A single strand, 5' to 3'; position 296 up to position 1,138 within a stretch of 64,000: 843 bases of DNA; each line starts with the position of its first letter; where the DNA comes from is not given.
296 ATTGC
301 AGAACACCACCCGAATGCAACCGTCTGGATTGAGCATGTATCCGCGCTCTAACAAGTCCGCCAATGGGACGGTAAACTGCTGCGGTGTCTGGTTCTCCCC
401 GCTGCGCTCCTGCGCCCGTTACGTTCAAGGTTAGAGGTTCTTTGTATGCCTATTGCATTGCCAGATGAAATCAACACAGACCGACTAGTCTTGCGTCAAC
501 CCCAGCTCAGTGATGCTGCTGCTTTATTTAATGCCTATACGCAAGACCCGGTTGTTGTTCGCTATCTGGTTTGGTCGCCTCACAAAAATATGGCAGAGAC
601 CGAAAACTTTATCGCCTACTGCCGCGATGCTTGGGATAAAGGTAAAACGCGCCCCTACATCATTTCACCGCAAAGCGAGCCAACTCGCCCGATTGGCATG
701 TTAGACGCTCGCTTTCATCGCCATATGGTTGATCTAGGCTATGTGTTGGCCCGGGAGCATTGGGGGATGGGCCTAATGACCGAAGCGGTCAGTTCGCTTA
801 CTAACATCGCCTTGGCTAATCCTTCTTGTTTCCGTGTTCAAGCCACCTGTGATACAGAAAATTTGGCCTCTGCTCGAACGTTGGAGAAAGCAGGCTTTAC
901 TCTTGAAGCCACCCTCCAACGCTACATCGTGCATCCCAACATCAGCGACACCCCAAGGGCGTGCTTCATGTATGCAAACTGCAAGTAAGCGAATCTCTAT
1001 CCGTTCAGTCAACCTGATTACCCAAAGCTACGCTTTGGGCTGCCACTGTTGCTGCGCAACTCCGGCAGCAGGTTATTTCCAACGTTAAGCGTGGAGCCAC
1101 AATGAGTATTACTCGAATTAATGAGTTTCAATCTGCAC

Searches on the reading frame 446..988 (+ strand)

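Call 22: search_protein_families(library=pfam, proteins=[window:446-988:+])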
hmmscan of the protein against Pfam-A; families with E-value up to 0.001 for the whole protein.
window:446-988:+ (180 aa): 3 families
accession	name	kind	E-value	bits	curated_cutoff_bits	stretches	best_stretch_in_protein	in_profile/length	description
PF13302.13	Acetyltransf_3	-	5.9e-27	95.5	25.4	1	13-152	1-138/138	Acetyltransferase (GNAT) domain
PF00583.31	Acetyltransf_1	-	1.8e-07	31.9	20.7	1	51-151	17-116/116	Acetyltransferase (GNAT) family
PF13523.12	Acetyltransf_8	-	0.00035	20.6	27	1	103-157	89-143/145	Acetyltransferase (GNAT) domain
